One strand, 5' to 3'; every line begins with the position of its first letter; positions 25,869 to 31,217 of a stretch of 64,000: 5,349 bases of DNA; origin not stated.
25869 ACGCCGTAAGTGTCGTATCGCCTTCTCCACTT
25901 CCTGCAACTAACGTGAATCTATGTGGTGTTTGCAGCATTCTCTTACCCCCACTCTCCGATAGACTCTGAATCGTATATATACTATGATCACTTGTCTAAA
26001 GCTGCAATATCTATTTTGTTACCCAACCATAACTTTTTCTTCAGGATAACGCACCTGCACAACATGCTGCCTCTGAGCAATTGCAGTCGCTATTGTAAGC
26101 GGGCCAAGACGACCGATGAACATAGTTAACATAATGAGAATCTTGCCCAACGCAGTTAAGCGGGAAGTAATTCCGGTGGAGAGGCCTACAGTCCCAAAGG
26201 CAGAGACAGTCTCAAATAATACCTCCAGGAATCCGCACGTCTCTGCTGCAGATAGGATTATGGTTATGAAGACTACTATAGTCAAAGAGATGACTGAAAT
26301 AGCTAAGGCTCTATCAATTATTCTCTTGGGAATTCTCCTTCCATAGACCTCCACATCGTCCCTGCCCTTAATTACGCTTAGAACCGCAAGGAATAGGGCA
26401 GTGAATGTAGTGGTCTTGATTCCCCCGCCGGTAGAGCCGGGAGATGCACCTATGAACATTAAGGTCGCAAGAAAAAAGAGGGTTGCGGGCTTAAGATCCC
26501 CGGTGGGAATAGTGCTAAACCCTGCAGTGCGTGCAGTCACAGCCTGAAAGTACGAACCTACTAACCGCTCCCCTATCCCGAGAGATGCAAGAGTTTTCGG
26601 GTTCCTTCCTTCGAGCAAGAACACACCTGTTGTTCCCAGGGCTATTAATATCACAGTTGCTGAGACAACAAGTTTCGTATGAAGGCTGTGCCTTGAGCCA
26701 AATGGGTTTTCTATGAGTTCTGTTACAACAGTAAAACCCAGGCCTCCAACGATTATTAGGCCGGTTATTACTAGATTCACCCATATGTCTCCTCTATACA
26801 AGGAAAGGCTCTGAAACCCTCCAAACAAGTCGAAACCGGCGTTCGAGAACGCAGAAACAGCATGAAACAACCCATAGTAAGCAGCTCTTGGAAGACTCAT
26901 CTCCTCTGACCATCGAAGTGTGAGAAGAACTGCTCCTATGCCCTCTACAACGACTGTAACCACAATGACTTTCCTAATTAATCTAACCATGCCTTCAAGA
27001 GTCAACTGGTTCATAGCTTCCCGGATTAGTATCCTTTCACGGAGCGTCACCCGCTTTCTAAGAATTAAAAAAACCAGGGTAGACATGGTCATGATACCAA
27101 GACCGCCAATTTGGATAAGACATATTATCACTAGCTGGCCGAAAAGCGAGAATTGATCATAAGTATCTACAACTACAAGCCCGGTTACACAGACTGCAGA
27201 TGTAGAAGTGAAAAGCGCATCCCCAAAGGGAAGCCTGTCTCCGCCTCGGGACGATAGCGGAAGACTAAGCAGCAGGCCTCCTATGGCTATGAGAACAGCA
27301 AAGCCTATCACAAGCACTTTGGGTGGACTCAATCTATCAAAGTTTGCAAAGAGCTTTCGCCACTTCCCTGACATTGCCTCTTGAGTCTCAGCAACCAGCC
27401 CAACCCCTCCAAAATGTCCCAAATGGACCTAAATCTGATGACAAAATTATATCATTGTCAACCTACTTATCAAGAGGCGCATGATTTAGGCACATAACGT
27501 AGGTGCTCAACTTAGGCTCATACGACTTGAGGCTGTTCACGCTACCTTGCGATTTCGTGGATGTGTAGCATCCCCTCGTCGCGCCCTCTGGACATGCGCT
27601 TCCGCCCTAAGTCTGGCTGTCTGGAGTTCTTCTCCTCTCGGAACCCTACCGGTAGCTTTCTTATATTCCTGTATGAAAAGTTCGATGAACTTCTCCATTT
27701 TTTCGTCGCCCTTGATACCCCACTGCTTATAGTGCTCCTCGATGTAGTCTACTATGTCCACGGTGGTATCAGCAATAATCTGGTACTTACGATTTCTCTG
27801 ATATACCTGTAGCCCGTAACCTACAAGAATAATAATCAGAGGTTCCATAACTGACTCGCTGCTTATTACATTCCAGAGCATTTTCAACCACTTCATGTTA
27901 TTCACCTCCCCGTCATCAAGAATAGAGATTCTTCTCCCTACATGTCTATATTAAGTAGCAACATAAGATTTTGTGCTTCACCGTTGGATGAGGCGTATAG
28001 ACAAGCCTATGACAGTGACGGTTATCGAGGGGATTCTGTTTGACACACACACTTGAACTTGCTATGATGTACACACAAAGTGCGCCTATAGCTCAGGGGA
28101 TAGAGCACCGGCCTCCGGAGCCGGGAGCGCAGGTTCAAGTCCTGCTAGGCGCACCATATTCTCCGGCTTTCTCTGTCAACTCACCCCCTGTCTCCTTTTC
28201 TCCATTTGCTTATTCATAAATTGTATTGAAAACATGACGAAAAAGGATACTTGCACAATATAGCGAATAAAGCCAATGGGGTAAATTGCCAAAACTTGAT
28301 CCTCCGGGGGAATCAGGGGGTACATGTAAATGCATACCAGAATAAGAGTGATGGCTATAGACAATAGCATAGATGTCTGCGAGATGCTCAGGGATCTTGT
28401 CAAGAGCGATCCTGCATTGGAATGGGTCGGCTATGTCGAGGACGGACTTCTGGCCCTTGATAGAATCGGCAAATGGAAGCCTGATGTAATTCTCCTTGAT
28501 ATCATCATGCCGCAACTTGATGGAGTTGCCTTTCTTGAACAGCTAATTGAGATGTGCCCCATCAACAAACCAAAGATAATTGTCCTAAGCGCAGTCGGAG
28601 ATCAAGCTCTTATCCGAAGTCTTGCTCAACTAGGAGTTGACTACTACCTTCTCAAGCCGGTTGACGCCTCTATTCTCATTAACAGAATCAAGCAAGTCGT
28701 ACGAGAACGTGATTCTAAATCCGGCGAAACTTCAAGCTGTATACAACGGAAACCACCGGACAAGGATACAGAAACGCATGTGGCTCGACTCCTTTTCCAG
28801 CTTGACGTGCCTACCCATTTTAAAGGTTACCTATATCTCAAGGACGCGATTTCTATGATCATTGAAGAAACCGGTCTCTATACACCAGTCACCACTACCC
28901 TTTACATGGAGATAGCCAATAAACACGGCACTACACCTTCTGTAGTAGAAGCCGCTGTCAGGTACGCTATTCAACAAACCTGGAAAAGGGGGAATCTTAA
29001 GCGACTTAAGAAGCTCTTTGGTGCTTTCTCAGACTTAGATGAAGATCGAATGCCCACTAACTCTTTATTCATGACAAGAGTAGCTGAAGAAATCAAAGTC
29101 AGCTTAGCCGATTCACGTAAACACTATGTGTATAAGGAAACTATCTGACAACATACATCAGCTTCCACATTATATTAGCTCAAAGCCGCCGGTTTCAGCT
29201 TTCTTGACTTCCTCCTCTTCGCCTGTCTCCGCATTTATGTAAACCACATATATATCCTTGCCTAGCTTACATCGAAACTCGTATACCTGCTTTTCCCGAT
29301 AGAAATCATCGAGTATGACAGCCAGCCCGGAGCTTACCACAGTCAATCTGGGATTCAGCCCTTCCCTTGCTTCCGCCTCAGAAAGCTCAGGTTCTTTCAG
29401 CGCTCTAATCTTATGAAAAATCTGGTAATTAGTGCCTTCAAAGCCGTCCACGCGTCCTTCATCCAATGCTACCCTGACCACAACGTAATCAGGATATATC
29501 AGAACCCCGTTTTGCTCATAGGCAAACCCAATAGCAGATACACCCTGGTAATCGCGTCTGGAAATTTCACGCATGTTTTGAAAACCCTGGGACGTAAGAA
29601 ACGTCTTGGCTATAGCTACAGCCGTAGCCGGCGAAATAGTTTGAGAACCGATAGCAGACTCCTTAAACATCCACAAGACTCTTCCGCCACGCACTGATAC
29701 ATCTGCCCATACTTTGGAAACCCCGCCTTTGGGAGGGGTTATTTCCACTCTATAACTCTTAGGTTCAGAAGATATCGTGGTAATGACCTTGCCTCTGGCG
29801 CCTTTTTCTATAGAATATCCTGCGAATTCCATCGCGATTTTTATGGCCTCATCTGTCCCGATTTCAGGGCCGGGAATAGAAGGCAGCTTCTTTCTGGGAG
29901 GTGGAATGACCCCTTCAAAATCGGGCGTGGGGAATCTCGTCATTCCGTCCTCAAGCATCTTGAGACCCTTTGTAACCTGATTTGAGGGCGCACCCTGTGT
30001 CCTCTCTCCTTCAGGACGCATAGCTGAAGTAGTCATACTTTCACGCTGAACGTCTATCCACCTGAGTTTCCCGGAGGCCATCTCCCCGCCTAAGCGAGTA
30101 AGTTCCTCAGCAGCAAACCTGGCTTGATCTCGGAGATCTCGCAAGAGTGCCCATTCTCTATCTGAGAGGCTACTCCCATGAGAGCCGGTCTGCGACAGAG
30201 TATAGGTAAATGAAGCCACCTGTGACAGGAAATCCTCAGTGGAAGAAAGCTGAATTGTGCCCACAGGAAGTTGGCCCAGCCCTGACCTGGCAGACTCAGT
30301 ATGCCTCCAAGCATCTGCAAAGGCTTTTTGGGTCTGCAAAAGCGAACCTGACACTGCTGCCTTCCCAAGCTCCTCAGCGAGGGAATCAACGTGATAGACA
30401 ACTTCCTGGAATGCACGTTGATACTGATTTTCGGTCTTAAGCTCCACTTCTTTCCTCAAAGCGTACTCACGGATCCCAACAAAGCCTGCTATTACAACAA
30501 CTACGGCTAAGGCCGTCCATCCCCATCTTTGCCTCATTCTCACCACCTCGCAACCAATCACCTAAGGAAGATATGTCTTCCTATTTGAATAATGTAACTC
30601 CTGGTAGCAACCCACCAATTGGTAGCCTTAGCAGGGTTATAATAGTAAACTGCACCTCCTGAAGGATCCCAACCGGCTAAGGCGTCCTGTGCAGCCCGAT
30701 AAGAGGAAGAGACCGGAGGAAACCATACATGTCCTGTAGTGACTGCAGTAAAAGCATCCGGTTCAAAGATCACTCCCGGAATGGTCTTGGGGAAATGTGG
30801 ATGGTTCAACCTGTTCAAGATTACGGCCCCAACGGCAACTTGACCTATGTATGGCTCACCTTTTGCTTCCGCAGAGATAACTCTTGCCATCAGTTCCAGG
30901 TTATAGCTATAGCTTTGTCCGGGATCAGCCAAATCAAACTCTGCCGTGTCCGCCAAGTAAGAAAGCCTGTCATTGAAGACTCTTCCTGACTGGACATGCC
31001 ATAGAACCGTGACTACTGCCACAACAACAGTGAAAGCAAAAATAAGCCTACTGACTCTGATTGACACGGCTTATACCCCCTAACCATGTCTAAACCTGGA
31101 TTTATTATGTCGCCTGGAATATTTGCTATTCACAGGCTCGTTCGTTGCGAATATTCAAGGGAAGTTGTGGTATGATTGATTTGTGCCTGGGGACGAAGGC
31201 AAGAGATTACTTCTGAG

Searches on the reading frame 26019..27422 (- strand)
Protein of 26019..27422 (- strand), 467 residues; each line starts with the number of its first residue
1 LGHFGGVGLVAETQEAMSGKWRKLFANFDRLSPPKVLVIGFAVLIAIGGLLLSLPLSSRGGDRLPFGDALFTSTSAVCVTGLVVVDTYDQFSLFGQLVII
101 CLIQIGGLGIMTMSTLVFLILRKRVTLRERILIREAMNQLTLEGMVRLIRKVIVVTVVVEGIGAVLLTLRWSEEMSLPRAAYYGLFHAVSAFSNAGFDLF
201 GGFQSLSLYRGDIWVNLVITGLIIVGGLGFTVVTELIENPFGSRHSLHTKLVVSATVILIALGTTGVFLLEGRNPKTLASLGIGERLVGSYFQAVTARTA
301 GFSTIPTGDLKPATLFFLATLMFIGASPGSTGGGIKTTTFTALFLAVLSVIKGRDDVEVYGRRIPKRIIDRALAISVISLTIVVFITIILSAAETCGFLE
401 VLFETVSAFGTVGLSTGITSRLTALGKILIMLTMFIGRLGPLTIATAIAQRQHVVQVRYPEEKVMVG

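Call 21: search_protein_families(library=pfam, proteins=[window:26019-27422:-], max_evalue=0.001)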
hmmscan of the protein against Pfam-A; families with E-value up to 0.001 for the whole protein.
window:26019-27422:- (467 aa): 1 family
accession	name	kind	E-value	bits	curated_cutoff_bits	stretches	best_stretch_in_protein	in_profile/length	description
PF02386.22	TrkH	-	1.6e-67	228.5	27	1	60-449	57-491/502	Cation transport protein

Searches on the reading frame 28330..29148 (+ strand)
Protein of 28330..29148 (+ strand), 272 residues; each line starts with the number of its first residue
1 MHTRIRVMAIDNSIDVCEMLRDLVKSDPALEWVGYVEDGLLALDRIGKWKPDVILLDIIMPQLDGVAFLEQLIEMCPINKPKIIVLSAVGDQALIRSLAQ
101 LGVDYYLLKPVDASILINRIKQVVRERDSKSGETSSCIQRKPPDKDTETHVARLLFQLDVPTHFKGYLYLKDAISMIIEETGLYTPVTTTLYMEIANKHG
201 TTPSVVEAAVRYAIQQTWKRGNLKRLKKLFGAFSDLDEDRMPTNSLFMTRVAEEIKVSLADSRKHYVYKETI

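Call 59: search_protein_families(library=pfam, proteins=[window:28330-29148:+], max_evalue=0.00001)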
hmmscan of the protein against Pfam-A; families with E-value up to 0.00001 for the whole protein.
window:28330-29148:+ (272 aa): 2 families
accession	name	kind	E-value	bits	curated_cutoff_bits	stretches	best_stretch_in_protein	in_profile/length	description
PF08769.17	Spo0A_C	-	3.8e-26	91.5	25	1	151-255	1-104/104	Sporulation initiation factor Spo0A C terminal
PF00072.30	Response_reg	-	5.3e-18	65.6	30.2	1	7-121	1-111/111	Response regulator receiver domain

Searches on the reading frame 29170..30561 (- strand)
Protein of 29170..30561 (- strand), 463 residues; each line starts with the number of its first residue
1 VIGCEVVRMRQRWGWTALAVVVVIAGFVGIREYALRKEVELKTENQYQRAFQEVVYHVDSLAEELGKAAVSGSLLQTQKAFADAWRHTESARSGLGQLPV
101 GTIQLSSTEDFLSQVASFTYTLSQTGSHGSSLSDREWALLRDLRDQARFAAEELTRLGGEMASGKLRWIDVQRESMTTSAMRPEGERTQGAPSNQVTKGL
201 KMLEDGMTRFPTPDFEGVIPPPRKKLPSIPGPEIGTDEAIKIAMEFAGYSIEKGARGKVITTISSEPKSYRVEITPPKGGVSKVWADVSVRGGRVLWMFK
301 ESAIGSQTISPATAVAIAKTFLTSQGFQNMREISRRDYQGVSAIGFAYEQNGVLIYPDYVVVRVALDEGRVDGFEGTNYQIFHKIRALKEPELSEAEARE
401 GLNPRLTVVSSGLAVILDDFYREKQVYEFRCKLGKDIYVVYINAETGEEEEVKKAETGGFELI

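Call 59: search_protein_families(library=pfam, proteins=[window:29170-30561:-], max_evalue=0.00001)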
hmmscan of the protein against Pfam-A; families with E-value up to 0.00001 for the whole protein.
window:29170-30561:- (463 aa): 3 families
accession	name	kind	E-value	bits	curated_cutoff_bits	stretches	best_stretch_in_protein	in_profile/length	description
PF14620.12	YPEB_PepSY1-2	-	7.8e-40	137.5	31.7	1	197-388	2-194/195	YpeB sporulation, PepSY1 and PepSY2 domains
PF20769.2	YPEB_N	-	1e-36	126.2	27.3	1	36-170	2-136/136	YpeB N-terminal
PF03413.25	PepSY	-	3.4e-06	27.7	24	0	415-452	22-59/60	Peptidase propeptide and YPEB domain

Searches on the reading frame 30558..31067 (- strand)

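Call 67: search_protein_families(library=pfam, proteins=[window:30558-31067:-], max_evalue=0.00001)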
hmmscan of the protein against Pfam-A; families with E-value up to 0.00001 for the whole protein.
window:30558-31067:- (169 aa): 1 family
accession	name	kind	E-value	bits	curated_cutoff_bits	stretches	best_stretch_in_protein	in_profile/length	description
PF07486.17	Hydrolase_2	-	5.9e-33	113.9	27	1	70-167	1-99/100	Cell Wall Hydrolase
